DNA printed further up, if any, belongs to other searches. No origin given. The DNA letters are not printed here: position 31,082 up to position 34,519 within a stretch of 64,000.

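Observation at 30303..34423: AT-rich inserted gene for a PLD-nuclease / SF2-helicase / DUF3427 fusion (SauUSI-like type IV restriction architecture) next to a DEDDh exonuclease and a tandem-repeat array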

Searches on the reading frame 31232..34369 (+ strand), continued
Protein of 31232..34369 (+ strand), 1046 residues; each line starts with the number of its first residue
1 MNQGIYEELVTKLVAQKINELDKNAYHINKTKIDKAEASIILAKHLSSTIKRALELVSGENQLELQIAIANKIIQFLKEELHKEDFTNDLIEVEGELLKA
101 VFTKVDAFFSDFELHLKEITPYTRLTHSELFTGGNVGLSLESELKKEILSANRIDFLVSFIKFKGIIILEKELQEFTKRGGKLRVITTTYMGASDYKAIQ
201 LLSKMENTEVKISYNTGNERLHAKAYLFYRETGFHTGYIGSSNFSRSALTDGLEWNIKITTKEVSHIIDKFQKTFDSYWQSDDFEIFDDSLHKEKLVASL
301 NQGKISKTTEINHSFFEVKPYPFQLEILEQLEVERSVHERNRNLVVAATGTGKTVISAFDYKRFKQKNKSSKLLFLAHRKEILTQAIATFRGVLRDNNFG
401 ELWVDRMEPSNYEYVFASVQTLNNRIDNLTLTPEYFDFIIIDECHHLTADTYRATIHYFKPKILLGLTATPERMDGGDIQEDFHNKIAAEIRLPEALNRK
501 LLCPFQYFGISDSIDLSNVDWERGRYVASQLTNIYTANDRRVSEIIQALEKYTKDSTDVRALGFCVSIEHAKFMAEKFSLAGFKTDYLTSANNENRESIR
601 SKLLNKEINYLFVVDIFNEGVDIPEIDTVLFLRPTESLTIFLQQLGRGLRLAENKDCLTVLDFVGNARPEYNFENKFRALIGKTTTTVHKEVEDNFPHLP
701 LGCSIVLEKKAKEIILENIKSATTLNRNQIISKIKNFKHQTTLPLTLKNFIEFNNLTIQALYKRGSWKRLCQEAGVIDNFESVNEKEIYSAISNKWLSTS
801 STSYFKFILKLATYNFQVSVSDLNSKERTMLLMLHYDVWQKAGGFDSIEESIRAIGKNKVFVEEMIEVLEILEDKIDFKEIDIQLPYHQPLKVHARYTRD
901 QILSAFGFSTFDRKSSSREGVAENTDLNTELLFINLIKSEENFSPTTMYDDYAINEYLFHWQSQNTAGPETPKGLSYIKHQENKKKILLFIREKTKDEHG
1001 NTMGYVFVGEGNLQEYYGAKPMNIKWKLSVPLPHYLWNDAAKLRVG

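Call 16: find_encoding_contigs(protein=P0084, flank=8000, max_places=3)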
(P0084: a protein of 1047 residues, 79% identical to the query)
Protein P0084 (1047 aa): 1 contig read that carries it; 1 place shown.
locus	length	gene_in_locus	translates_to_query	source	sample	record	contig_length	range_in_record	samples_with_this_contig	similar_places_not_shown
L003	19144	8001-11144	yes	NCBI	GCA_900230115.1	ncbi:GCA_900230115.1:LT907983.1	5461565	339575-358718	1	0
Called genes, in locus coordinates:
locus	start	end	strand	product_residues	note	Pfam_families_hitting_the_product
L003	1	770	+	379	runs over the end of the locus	PF13439:Glyco_transf_4, PF13477:Glyco_trans_4_2, PF13579:Glyco_trans_4_4, PF00534:Glycos_transf_1, PF13692:Glyco_trans_1_4, PF20706:GT4-conflict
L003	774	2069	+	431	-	PF00070:Pyr_redox (faint), PF01266:DAO (faint), PF07992:Pyr_redox_2, PF13450:NAD_binding_8 (weak), PF22366:NDH2_C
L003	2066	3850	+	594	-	PF00664:ABC_membrane, PF00005:ABC_tran, PF02463:SMC_N (faint)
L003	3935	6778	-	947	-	-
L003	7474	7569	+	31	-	-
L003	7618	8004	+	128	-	PF00293:NUDIX, PF14815:NUDIX_4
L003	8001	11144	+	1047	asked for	PF09565:RE_NgoFVII (weak), PF13091:PLDc_2, PF00270:DEAD (weak), PF04851:ResIII, PF18766:SWI2_SNF2, PF00271:Helicase_C, PF11907:DUF3427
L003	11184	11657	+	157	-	-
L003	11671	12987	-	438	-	PF00557:Peptidase_M24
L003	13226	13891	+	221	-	PF00702:Hydrolase, PF13419:HAD_2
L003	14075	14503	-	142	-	-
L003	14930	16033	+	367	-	PF01979:Amidohydro_1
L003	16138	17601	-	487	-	PF03572:Peptidase_S41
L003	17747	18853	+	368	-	PF01029:NusB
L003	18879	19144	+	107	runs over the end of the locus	PF12732:YtxH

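Call 17: find_related_loci(query=window:31232-34369:+, collection=genome_contigs, flank=6000)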
Query window:31232-34369:+ (1046 aa) in genome_contigs; peptide patterns used: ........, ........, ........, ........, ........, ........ (x = any residue, [..] = any of these).
242 stretches matched a pattern; 209 encode a relative of the query (tblastn E <= 1e-3); the best 80 are kept; 80 distinct loci.
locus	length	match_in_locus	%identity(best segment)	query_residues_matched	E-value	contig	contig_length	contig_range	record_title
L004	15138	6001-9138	90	1-1046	0e+0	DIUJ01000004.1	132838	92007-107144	MAG TPA_asm: Bacteroidetes bacterium UBA6161 UBA6161_contig_35665, whole genome shotgun sequence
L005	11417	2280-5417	90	1-1046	0e+0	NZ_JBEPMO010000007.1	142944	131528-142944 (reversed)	Moheibacter stercoris strain DSM 29388 Ga0480239_07, whole genome shotgun sequence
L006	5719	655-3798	88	1-1046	0e+0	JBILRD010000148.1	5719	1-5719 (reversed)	MAG: Saprospira sp. isolate ME2018-06-14_3300042564_group8_bin167 Rohwer_bin608_scaffold_22350_c1, whole genome shotgun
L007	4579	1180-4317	83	1-1046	0e+0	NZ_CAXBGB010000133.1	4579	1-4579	MAG: uncultured Winogradskyella sp. isolate ERR2762132_binner13_Refined_5 ERZ3422167.21550, whole genome shotgun sequenc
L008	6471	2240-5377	83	1-1046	0e+0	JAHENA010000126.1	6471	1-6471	MAG: Flavobacteriales bacterium isolate Ww88 NODE_34097_length_6471_cov_9.705039, whole genome shotgun sequence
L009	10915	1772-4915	82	1-1046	0e+0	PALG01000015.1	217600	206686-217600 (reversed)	MAG: Flavobacteriaceae bacterium isolate SAT49 MHASMcontig_1545170, whole genome shotgun sequence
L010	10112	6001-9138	79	1-1046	0e+0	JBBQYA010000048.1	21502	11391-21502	MAG: Sphingobacteriales bacterium isolate Co_metawrap_2142 Cmw_2142_k141_5056099_length_21502_cov_24.9955, whole genome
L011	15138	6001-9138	79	1-1046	0e+0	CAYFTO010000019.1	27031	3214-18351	MAG TPA_asm: uncultured Paludibacter sp. isolate ERP107106_co2_267 genome assembly, contig: NODE_1487_length_27031_cov_1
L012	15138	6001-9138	77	1-1046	0e+0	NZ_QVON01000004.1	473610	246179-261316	Arenibacter sp. P308M17 contig4, whole genome shotgun sequence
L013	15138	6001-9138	78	1-1046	0e+0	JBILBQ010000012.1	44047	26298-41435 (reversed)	MAG: Algoriphagus sp. isolate ME2016-06-02_3300042429_group7_bin97 Rohwer_bin625_scaffold_188_c1, whole genome shotgun s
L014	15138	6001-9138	78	1-1046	0e+0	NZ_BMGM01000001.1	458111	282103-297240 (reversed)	Psychroflexus planctonicus strain CGMCC 1.12931 sequence01, whole genome shotgun sequence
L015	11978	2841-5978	77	1-1046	0e+0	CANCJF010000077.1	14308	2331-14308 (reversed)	MAG: Bacteroidetes bacterium isolate JR-MC-G-240519-74 genome assembly, contig: JR-MC-G-240519-C6947, whole genome shotg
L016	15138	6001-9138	78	1-1046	0e+0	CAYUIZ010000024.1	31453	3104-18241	MAG TPA_asm: uncultured Sphingobacteriaceae bacterium isolate SRP220891_co3_376 genome assembly, contig: NODE_1477_lengt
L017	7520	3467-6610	77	1-1046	0e+0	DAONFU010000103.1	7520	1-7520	MAG TPA_asm: Bacteroidales bacterium isolate AMR_MDS_3835 NODE_11351_length_7520_cov_49.253717, whole genome shotgun seq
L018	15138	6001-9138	77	1-1046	0e+0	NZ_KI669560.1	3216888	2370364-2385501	Sediminibacterium sp. C3 isolate Sediminibacterium sp. C3 scf7180000002434, whole genome shotgun sequence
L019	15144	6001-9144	80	1-1046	0e+0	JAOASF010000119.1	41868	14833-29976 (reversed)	MAG: Crocinitomicaceae bacterium isolate McLGI.31 contig_34546, whole genome shotgun sequence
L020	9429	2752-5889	77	1-1046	0e+0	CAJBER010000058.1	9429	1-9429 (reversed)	MAG: uncultured Algoriphagus sp. isolate Loc090519-1m_bin-1399 genome assembly, contig: bin-1399:058/249, whole genome s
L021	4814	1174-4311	77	1-1046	0e+0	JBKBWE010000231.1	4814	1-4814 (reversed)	MAG: Sediminibacterium sp. isolate 21H_026.bin.6 NODE_15317_length_4814_cov_1.626039, whole genome shotgun sequence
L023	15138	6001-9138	77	1-1046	0e+0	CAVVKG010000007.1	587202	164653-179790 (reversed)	MAG: uncultured Cryomorphaceae bacterium isolate MFD03250.bin.1.119 genome assembly, contig: contig_5231, whole genome s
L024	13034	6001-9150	77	1-1046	0e+0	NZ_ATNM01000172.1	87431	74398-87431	Cyclobacterium qasimii M12-11B contig00028, whole genome shotgun sequence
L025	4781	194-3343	76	1-1046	0e+0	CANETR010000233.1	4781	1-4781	MAG: Saprospiraceae bacterium isolate CE-Jul18-164 genome assembly, contig: CE-Jul18-C28496, whole genome shotgun sequen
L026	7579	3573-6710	78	1-1046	0e+0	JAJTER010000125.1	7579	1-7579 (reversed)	MAG: Saprospiraceae bacterium isolate 49624_E15 Sample_49624_scaffold_4848, whole genome shotgun sequence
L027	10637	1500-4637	76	1-1046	0e+0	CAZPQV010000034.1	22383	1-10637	MAG TPA_asm: uncultured Chryseobacterium sp. isolate ERP107106_co1_3 genome assembly, contig: NODE_2159_length_22383_cov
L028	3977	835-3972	78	1-1046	0e+0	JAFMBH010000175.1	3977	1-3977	MAG: Bacteroidetes bacterium isolate CPBay_Spr15G08_13 NODE_7867_length_3977_cov_12.783784, whole genome shotgun sequenc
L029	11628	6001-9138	76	1-1046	0e+0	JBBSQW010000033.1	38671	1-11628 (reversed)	MAG: Sphingobacteriales bacterium isolate SVL1_sbin.2 SVL1_sbin.2_K_403493_L_38671_cov_24.0203, whole genome shotgun seq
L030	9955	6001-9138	77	1-1046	0e+0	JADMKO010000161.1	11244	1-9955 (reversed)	MAG: Chryseobacterium sp. isolate NTP27 NODE_746_length_11244_cov_4.850210, whole genome shotgun sequence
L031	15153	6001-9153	76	1-1046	0e+0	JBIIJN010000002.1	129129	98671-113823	MAG: Crocinitomicaceae bacterium isolate ME2001-10-09pf_3300042861_group1_bin13 Rohwer_bin702_scaffold_60_c1, whole geno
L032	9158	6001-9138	76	1-1046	0e+0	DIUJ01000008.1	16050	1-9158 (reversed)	MAG TPA_asm: Bacteroidetes bacterium UBA6161 UBA6161_contig_113611, whole genome shotgun sequence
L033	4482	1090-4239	76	1-1046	0e+0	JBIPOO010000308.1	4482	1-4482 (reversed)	MAG: Saprospira sp. isolate ME2014-07-24_3300043772_group5_bin162 Rohwer_bin605_scaffold_43551_c1, whole genome shotgun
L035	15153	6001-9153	75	1-1046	0e+0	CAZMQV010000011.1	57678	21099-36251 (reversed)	MAG TPA_asm: uncultured Paludibacter sp. isolate SRP220891_co1_35 genome assembly, contig: NODE_983_length_57678_cov_13.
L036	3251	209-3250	78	1-1014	0e+0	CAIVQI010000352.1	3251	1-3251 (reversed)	MAG: uncultured Bacteroidetes bacterium isolate LaPlata_bin-2831 genome assembly, contig: bin-2831:352/395, whole genome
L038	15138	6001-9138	76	1-1046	0e+0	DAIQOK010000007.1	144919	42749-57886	MAG TPA_asm: Bacteroidota bacterium isolate CTOTU10750 NODE_32_length_144919_cov_18.069023, whole genome shotgun sequenc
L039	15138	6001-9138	77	1-1046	0e+0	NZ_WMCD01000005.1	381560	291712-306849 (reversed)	Cyclobacterium jeungdonense strain KCTC 23150 NODE_5_length_381560_cov_168.453058, whole genome shotgun sequence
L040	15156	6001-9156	76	1-1046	0e+0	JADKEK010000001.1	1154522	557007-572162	MAG: Bacteroidetes bacterium isolate Rand_18-Q3-R56-63_BAT3C.178 tig00000197-10-11527270, whole genome shotgun sequence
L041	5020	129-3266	76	1-1046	0e+0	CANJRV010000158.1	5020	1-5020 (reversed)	MAG: Bacteroidetes bacterium isolate RH-23may17-290 genome assembly, contig: RH-23may17-C146691, whole genome shotgun se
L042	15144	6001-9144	76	1-1046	0e+0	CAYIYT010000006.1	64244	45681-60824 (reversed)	MAG TPA_asm: uncultured Muribaculaceae bacterium isolate ERP122455_co1_204 genome assembly, contig: NODE_15_length_64244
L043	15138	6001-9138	77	1-1046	0e+0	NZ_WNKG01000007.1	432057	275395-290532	Cyclobacterium salsum strain SYSU L10167 NODE_7_length_432057_cov_148.251_ID_8447, whole genome shotgun sequence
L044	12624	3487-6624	74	1-1046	0e+0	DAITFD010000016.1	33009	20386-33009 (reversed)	MAG TPA_asm: Chitinophagaceae bacterium isolate CTOTU58 NODE_572_length_33009_cov_3.078412, whole genome shotgun sequenc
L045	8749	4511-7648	76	1-1046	0e+0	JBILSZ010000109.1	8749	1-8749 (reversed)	MAG: Flavobacteriales bacterium isolate ME2018-07-03_3300044637_group8_bin69 Rohwer_bin990_scaffold_6449_c1, whole genom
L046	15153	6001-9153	76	1-1046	0e+0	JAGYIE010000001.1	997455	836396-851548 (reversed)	MAG: Vicingaceae bacterium isolate M30B7 1, whole genome shotgun sequence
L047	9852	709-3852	76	1-1046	0e+0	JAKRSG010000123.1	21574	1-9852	MAG: Bacteroidia bacterium isolate MS011 bin-011_122, whole genome shotgun sequence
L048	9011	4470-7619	76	1-1046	0e+0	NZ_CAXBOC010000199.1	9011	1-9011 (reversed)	MAG: uncultured Cyclobacterium sp. isolate ERR2762161_concoct_158 ERZ3422048.6264, whole genome shotgun sequence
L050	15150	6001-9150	75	1-1046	0e+0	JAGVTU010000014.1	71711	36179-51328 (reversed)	MAG: Bacteroidetes bacterium isolate WAS_Bin_1 WAS_Bin_1_scaffold_107, whole genome shotgun sequence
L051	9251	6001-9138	75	1-1046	0e+0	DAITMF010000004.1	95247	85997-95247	MAG TPA_asm: Flavobacteriales bacterium isolate CTOTU7335 NODE_154_length_95247_cov_6.694953, whole genome shotgun seque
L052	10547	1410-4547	74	1-1046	0e+0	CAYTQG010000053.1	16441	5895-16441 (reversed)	MAG TPA_asm: uncultured Proteiniphilum sp. isolate binchicken_co59_205 genome assembly, contig: NODE_7802_length_16441_c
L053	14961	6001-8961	79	60-1046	0e+0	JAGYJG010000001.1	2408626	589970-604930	MAG: Bacteroidia bacterium isolate M30B35 1, whole genome shotgun sequence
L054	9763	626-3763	73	1-1046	0e+0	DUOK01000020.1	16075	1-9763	MAG TPA_asm: Bacteroidales bacterium isolate AS08sgBPME_168 13882_AS08, whole genome shotgun sequence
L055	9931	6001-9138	75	1-1046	0e+0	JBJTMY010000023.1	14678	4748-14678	MAG: Bacteroidota bacterium isolate samp_4451_semibin_111 samp_4451_112642, whole genome shotgun sequence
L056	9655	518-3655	77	1-1046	0e+0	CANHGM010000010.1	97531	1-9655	MAG: Bacteroidetes bacterium isolate RE-23may17-384 genome assembly, contig: RE-23may17-C242, whole genome shotgun seque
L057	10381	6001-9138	74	1-1046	0e+0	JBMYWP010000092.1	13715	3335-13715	MAG: Flavobacteriales bacterium isolate ME_XS_2210_bin_43 ME_XS_2210_bin_43_93, whole genome shotgun sequence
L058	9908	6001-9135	74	1-1043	0e+0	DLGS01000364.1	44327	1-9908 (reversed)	MAG TPA_asm: Bacteroidetes bacterium UBA7688 UBA7688_contig_5478, whole genome shotgun sequence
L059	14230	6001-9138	74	1-1046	0e+0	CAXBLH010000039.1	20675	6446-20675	MAG TPA_asm: uncultured Dyadobacter sp. isolate ERR2762132_binner13_Refined_67 genome assembly, contig: ERZ3422167.2848,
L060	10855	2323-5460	74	1-1046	0e+0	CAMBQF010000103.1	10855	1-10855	MAG: Chitinophaga pinensis isolate MiE-14oct19-232 genome assembly, contig: MiE-14oct19-C9722, whole genome shotgun sequ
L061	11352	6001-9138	73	1-1046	0e+0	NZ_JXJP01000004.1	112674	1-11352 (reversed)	Psychroserpens mesophilus strain JCM 13413 JCM13413_S22_contig_4, whole genome shotgun sequence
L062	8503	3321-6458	74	1-1046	0e+0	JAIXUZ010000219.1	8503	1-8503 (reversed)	MAG: Bacteroidetes bacterium isolate D1_MAG_00048 pond_D1_MAG_00048_000000000140, whole genome shotgun sequence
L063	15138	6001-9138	73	1-1046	0e+0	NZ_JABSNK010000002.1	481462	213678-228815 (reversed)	Flavobacterium sp. 28A Ga0416760_02, whole genome shotgun sequence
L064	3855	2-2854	80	96-1046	0e+0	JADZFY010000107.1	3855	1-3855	MAG: Chitinophagaceae bacterium isolate SJ882 c_000000241568, whole genome shotgun sequence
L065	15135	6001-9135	72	1-1046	0e+0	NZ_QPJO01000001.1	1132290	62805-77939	Winogradskyella arenosi strain CECT 7958 Ga0244642_101, whole genome shotgun sequence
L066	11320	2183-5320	73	1-1046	0e+0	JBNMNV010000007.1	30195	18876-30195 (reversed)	MAG: Polaribacter sp. isolate 3300053697_5 Ga0535652_0001735, whole genome shotgun sequence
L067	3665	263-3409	73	1-1046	0e+0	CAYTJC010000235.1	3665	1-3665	MAG TPA_asm: uncultured Dysgonomonadaceae bacterium isolate SRP294416_co2_189 genome assembly, contig: NODE_53782_length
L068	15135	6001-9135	73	1-1046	0e+0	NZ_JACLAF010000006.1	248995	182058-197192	Tamlana sp. I1 Scaffold6_1, whole genome shotgun sequence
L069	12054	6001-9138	73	1-1046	0e+0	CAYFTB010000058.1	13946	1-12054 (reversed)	MAG TPA_asm: uncultured Proteiniphilum sp. isolate ERP107106_co2_165 genome assembly, contig: NODE_3948_length_13946_cov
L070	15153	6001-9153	73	1-1046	0e+0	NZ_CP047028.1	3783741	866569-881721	Formosa sp. L2A11 chromosome, complete genome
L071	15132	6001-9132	73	1-1046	0e+0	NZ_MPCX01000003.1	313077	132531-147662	MAG: Lacinutrix sp. MedPE-SW Lacinutrix-sp-MedPE-SW-C3, whole genome shotgun sequence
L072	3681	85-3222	73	1-1046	0e+0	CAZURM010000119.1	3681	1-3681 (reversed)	MAG TPA_asm: uncultured Proteiniphilum sp. isolate binchicken_co157_251 genome assembly, contig: NODE_62138_length_3681_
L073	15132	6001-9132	72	1-1046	0e+0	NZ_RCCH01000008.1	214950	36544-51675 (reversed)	Lacinutrix venerupis strain DSM 28755 Ga0181026_108, whole genome shotgun sequence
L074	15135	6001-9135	72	1-1046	0e+0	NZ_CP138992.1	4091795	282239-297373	Polaribacter sp. R77954 chromosome, complete genome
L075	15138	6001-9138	73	1-1046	0e+0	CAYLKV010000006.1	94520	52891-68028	MAG TPA_asm: uncultured Proteiniphilum sp. isolate SRP192927_co4_427 genome assembly, contig: NODE_192_length_94520_cov_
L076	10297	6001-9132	72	1-1046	0e+0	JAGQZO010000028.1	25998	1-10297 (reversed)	MAG: Winogradskyella sp. isolate HKST-UBA93 2010_198852, whole genome shotgun sequence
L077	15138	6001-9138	72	1-1046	0e+0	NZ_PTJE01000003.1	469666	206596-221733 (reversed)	Nonlabens xylanidelens strain DSM 16809 LY01DRAFT_scaffold00003.3, whole genome shotgun sequence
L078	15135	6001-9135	72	1-1046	0e+0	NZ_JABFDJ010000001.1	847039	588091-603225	Winogradskyella wichelsiae strain Z738 NODE_1_length_847039_cov_249_ID_1, whole genome shotgun sequence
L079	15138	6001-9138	77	1-1046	0e+0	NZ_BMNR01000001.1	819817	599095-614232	Yeosuana aromativorans strain JCM 12862 sequence01, whole genome shotgun sequence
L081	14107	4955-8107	74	1-1046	0e+0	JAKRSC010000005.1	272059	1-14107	MAG: Hydrotalea sp. isolate MS005 bin-005_4, whole genome shotgun sequence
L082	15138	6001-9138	71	1-1046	0e+0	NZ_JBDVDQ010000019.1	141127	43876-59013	MAG: Nonlabens sp. isolate CB.54.F.C2_137_65 CB_54_F_C2_137_65_000000000019, whole genome shotgun sequence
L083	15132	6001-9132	72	1-1046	0e+0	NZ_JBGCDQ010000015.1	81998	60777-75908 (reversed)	MAG: Winogradskyella sp. isolate SGMAG-69 contig15, whole genome shotgun sequence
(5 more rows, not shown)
